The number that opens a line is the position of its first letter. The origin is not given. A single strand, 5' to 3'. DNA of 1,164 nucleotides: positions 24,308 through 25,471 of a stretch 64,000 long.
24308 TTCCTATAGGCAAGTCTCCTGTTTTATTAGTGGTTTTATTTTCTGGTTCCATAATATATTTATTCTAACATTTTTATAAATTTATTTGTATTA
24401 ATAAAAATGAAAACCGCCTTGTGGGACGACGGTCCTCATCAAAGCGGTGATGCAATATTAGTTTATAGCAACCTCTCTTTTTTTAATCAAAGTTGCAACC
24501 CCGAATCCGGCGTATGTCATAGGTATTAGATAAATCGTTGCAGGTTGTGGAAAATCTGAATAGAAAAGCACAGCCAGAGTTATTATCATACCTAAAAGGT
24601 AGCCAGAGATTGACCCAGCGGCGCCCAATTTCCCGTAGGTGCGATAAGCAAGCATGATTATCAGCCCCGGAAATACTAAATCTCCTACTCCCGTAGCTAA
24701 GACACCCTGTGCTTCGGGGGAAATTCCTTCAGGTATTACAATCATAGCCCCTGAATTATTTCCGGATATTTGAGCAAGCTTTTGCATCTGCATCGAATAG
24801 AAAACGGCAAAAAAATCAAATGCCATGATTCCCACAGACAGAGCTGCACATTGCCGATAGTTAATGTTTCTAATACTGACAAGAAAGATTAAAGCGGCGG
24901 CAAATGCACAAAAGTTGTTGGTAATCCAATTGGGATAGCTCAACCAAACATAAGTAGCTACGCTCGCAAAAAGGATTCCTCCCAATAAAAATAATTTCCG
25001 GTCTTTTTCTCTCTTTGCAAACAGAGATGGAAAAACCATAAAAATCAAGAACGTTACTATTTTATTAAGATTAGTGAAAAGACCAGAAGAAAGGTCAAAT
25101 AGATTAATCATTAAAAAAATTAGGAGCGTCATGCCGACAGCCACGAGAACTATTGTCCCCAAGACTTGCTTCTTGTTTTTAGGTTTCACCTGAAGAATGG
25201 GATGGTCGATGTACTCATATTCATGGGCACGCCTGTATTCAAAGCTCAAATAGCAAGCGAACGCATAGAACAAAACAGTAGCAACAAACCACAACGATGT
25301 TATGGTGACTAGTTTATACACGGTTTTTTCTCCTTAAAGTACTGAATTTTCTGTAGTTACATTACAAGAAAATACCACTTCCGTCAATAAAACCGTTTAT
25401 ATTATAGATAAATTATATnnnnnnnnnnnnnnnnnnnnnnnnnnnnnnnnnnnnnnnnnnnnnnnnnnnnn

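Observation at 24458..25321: Bacterial presenilin/signal-peptide-peptidase (A22) homologue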

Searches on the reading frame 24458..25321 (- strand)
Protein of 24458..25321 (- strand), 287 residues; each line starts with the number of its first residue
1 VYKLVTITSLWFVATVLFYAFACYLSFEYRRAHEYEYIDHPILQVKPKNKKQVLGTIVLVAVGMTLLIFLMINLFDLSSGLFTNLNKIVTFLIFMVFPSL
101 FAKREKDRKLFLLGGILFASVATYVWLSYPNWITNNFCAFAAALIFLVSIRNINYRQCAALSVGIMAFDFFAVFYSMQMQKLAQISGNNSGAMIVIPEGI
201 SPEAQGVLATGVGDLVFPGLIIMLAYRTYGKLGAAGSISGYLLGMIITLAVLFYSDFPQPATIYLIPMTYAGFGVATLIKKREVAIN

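Call 3: search_protein_families(library=pfam, proteins=[window:24458-25321:-], max_evalue=10)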
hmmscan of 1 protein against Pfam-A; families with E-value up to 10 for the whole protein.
window:24458-25321:- (287 aa): 3 families
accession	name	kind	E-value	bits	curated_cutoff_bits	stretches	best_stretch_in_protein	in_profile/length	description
PF04258.18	Peptidase_A22B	-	4.4e-14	53.2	23.3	1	29-278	38-271/286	Signal peptide peptidase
PF05915.17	TMEM_230_134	-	0.007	16.9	26.8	1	27-94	27-91/119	Transmembrane proteins 230/134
PF11992.13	TgpA_N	-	1.2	8.5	30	1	89-180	28-122/333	TgpA N-terminal domain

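Call 4: search_protein_families(library=ncbifam, proteins=[window:24458-25321:-], max_evalue=10)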
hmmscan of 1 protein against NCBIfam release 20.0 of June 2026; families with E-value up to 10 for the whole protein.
window:24458-25321:- (287 aa): 1 family
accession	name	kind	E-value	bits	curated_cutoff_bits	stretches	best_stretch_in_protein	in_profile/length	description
NF041581.1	SosA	equivalog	0.51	10.6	60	1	5-52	10-57/77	DNA damage-induced cell division inhibitor SosA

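Call 5: search_solved_structures(query=window:24458-25321:-, max_evalue=10, show_alignments=3)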
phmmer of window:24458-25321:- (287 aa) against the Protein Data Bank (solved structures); distinct sequences matched with E-value up to 10: 1.
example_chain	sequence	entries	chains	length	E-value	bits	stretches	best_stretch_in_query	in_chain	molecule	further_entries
9k92_A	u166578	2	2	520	1.3e-05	27.8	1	63-276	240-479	Signal peptide peptidase-like 2A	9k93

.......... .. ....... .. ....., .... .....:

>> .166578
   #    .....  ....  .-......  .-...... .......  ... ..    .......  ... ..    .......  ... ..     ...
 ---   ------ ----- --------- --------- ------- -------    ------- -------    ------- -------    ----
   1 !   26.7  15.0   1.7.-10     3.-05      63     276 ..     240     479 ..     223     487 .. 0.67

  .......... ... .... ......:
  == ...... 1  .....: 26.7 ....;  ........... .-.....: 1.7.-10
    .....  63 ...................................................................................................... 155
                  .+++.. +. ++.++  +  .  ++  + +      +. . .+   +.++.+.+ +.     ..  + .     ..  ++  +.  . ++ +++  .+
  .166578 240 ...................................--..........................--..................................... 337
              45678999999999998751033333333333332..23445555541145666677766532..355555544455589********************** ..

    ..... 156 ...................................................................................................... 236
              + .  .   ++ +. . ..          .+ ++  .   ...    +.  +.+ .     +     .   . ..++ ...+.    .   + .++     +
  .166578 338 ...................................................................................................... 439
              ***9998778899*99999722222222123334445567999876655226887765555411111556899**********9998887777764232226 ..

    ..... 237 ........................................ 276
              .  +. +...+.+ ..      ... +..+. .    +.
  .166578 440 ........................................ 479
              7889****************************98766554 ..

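Call 6: find_homologous_proteins(query=window:24458-25321:-, max_evalue=0.001)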
Query window:24458-25321:- (287 aa): 3 proteins with E <= 0.001 among 3202 candidates.
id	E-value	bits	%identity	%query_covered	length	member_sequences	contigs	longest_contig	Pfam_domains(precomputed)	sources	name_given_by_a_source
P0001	6.5e-60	221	49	77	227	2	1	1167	PF04258.19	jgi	jgi:presenilin-like A22 family membrane protease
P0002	8.1e-37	145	34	97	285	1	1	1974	PF04258.19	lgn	-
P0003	8.0e-20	89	33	78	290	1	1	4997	PF04258.19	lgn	-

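Call 14: find_encoding_contigs(protein=window:24458-25321:-, flank=10000)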
Protein window:24458-25321:- (287 aa): no gene with exactly this product is on record in the collection.

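Call 17: search_protein_representatives(alignment_id=A1)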
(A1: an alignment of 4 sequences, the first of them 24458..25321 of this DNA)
Query: 4 sequences, 288 profile positions. Proteins with E-value up to 0.001 (for the whole library): 1834; up to 1e-10: 397; up to 1e-30: 41. The best 150 are listed.
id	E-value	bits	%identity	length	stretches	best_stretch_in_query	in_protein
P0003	8.0e-111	386.4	-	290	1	10-286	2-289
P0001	1.5e-104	365.8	-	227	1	60-286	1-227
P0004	2.6e-93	329.0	-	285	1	1-287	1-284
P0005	2.9e-66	240.2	-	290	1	2-278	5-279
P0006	3.7e-60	220.1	-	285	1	10-277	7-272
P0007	2.1e-58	214.4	-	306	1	7-278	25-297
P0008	5.1e-58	213.1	-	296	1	5-284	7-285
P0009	3.3e-57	210.5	-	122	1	167-288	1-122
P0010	1.9e-52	194.8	-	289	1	5-284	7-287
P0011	1.5e-51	192.0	-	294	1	3-281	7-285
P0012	2.6e-48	181.3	-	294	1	9-278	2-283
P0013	2.0e-46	175.1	-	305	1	6-283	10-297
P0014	2.3e-46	174.9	-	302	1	4-275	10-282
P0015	5.0e-42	160.7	-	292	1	9-284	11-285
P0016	6.1e-42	160.4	-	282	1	19-283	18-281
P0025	1.7e-36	142.5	-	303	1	62-280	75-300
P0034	7.6e-32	127.2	-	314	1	3-278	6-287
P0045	1.7e-29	119.5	-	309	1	77-272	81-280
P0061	1.6e-24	103.2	-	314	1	11-285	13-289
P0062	1.7e-24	103.1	-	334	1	112-277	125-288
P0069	2.2e-23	99.4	-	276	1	63-278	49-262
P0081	1.8e-21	93.2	-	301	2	122-272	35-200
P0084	4.6e-21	91.9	-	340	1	39-273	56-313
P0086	7.3e-21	91.2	-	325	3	211-282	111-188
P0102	3.6e-19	85.7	-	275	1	19-281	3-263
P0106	5.7e-19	85.0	-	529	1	38-272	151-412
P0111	3.3e-18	82.5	-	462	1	117-270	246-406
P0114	2.5e-17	79.6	-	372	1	120-272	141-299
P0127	1.9e-16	76.7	-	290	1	10-280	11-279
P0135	4.6e-16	75.4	-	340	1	90-279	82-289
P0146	2.0e-15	73.4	-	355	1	119-270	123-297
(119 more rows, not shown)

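Call 19: predict_structure(alignment_id=A1)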
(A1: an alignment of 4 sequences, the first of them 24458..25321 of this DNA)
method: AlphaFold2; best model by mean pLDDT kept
length: 287 residues; sequences in the alignment: 4
mean_pLDDT: 52.2   pTM: 0.50
mean pLDDT of the five models: 52.2, 49.7, 45.0, 42.2, 41.7
residues with pLDDT >= 90: 0; 70-90: 47; 50-70: 93; < 50: 147
segments of 3 or more residues with pLDDT < 50: 1-12, 32-115, 118-120, 122-137, 182-184, 186-210
pLDDT, mean of each block of 10 residues (from residue 1): 37 52 55 41 40 45 45 36 35 40 42 49 46 47 54 59 59 52 46 34 39 61 71 78 75 63 76 80 61
secondary structure, 60 per line:
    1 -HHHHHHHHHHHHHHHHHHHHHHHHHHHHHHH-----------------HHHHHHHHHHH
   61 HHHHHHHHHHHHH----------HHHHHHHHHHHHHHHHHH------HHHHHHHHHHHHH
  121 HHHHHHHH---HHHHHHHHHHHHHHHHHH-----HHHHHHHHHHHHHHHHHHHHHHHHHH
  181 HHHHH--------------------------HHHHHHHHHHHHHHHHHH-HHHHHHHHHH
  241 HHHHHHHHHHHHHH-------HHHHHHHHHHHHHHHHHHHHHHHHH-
elements in order: H2-32 H50-73 H84-101 H108-128 H132-149 H155-185 H212-229 H231-254 H262-286

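Call 21: find_related_loci(query=A2, collection=genome_contigs, flank=6000)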
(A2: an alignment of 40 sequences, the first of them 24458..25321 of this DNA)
Query A2 (287 aa) in genome_contigs; peptide patterns used: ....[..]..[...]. (x = any residue, [..] = any of these).
23 stretches matched a pattern; 10 encode a relative of the query (tblastn E <= 1e-3); 10 distinct loci.
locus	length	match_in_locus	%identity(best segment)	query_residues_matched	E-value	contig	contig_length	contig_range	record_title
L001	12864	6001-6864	47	3-285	2e-83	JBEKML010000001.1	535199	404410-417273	MAG: Minisyncoccia bacterium isolate SPRUCE 393 SPRUCE_393_1, whole genome shotgun sequence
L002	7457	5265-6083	33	18-285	2e-42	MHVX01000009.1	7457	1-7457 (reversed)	MAG: Candidatus Zambryskibacteria bacterium RIFCSPHIGHO2_12_FULL_43_12b rifcsphigho2_12_scaffold_19102, whole genome sho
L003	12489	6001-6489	37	124-281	4e-32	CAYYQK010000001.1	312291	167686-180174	MAG TPA_asm: uncultured Candidatus Saccharibacteria bacterium isolate binchicken_co326_164 genome assembly, contig: NODE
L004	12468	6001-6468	39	126-273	2e-29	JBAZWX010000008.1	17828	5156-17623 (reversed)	MAG: Candidatus Paceibacterota bacterium isolate SO_2017_GW1_42 NODE_11951_length_17828_cov_0.939043_OW334_2017, whole g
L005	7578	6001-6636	33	59-270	1e-27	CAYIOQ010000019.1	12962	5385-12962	MAG TPA_asm: uncultured Candidatus Saccharibacteria bacterium isolate ERP119705_co24_991 genome assembly, contig: NODE_6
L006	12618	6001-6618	34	55-267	4e-26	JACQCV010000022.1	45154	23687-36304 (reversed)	MAG: Candidatus Vogelbacteria bacterium isolate NC_groundwater_977_Pr1_S-0.2um_41_15 Montesol18-Sp2_coassembly_scaffold_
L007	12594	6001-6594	34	82-273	4e-26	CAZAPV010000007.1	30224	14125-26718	MAG TPA_asm: uncultured Gammaproteobacteria bacterium isolate SRP193066_co2_451 genome assembly, contig: NODE_775_length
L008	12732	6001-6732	30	43-281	4e-25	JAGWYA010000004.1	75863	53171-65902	MAG: Patescibacteria group bacterium isolate REEB48 contig-150_289, whole genome shotgun sequence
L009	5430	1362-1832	34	121-273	1e-19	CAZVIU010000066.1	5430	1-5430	MAG TPA_asm: uncultured Gammaproteobacteria bacterium isolate binchicken_co21_267 genome assembly, contig: NODE_19279_le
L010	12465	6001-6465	23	131-270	5e-7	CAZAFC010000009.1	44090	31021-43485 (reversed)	MAG TPA_asm: uncultured Candidatus Saccharibacteria bacterium isolate SRP200132_co1_536 genome assembly, contig: NODE_13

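Call 32: predict_structure(alignment_id=A2)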
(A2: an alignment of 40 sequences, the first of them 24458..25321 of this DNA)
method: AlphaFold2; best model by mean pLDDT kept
length: 287 residues; sequences in the alignment: 40
mean_pLDDT: 92.7   pTM: 0.91
mean pLDDT of the five models: 92.7, 91.4, 91.3, 91.0, 90.8
residues with pLDDT >= 90: 240; 70-90: 38; 50-70: 7; < 50: 2
segments of 3 or more residues with pLDDT < 50: none
pLDDT, mean of each block of 10 residues (from residue 1): 93 97 95 74 84 96 95 92 93 94 82 95 96 95 96 95 97 94 87 93 94 97 97 98 97 94 98 96 66
secondary structure, 60 per line:
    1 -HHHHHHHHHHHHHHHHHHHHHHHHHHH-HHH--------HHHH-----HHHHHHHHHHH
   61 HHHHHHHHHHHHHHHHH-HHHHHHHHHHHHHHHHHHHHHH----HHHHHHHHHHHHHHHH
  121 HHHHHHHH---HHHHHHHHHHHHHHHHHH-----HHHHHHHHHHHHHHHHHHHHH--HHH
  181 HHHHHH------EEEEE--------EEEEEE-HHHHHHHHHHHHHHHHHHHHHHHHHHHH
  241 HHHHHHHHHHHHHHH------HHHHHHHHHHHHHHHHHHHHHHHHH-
elements in order: H2-28 H41-44 H50-77 H79-100 H105-128 H132-149 H155-175 H178-186 E193-197 E206-211 H213-255 H262-286

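Call 36: fold_search(model_id=the predicted structure, library=pdb)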
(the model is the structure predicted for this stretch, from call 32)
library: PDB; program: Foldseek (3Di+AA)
matches with E <= 10: 106; with E <= 0.001: 11
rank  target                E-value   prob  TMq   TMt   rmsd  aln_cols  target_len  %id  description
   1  9k92                  1.6e-05  1.00  0.61  0.63   6.4       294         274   22  Cryo-EM structure of human signal peptide peptidase like 2A (SPPL2a) (released 2025-10-29)
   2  9k93                  1.6e-05  1.00  0.60  0.60   6.2       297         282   21  Cryo-EM structure of human signal peptide peptidase like 2A (SPPL2a) in complex with L685,458 (released 2025-10-29)
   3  8oqz_B                1.7e-04  1.00  0.69  0.65   5.1       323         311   14  Structure of human gamma-secretase PSEN1 APH-1B isoform reconstituted into lipid nanodisc in complex with Ab46 (released 2024-04-24)
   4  7c9i_B                2.4e-04  1.00  0.64  0.61   5.2       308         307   16  Human gamma-secretase in complex with small molecule L-685,458 (released 2021-01-27)
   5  6lr4_B                3.0e-04  1.00  0.66  0.62   5.4       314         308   16  Molecular basis for inhibition of human gamma-secretase by small molecule (released 2021-01-27)
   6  6iyc_B                3.1e-04  1.00  0.69  0.65   4.8       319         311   15  Recognition of the Amyloid Precursor Protein by Human gamma-secretase (released 2019-01-23)
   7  9k95_B                3.1e-04  1.00  0.67  0.64   4.9       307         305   16  Cryo-EM structure of human gamma-secretase in complex with compound E (released 2025-10-29)
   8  8x52_B                3.1e-04  1.00  0.67  0.64   5.1       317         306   16  Cryo-EM structure of human gamma-secretase in complex with Abeta49 (released 2024-05-29)
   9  6lqg_B                4.9e-04  1.00  0.64  0.60   5.5       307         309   15  Human gamma-secretase in complex with small molecule Avagacestat (released 2021-01-27)
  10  6idf_B                5.1e-04  1.00  0.66  0.62   5.4       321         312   16  Cryo-EM structure of gamma secretase in complex with a Notch fragment (released 2018-12-26)
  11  8x53_B                5.3e-04  1.00  0.64  0.61   5.9       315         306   17  Cryo-EM structure of human gamma-secretase in complex with Abeta46 (released 2024-05-29)
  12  4hyc_A                3.0e-03  1.00  0.61  0.70   5.8       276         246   17  Structure of a presenilin family intramembrane aspartate protease in P2 space group (released 2012-12-19)
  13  4y6k_B                4.5e-03  1.00  0.59  0.67   5.3       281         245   17  Complex structure of presenilin homologue PSH bound to an inhibitor (released 2015-03-18)
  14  4hyg_B                4.5e-03  1.00  0.58  0.66   5.4       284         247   17  Structure of a presenilin family intramembrane aspartate protease in C222 space group (released 2012-12-19)
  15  4hyg_C                4.7e-03  1.00  0.52  0.61   7.0       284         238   18  Structure of a presenilin family intramembrane aspartate protease in C222 space group (released 2012-12-19)
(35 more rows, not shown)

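Call 41: search_protein_families(library=pfam, alignment_id=A2, max_evalue=0.01)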
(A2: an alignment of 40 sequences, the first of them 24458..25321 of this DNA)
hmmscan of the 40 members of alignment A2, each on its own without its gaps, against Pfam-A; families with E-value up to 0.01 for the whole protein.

A. member 1, window:24458-25321:- (287 aa): 2 families
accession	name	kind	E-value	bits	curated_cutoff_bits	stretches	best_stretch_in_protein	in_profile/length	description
PF04258.18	Peptidase_A22B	-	4.4e-14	53.2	23.3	1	29-278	38-271/286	Signal peptide peptidase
PF05915.17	TMEM_230_134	-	0.007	16.9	26.8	1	27-94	27-91/119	Transmembrane proteins 230/134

B. families by the number of members that match (of 40 scanned): 5 families
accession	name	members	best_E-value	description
PF04258.18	Peptidase_A22B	40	1.1e-31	Signal peptide peptidase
PF06550.16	SPP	22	3.2e-17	Signal-peptide peptidase, presenilin aspartyl protease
PF08636.15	Pkr1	1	0.0056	ER protein Pkr1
PF05915.17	TMEM_230_134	1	0.007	Transmembrane proteins 230/134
PF14897.12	EpsG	1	0.0092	EpsG family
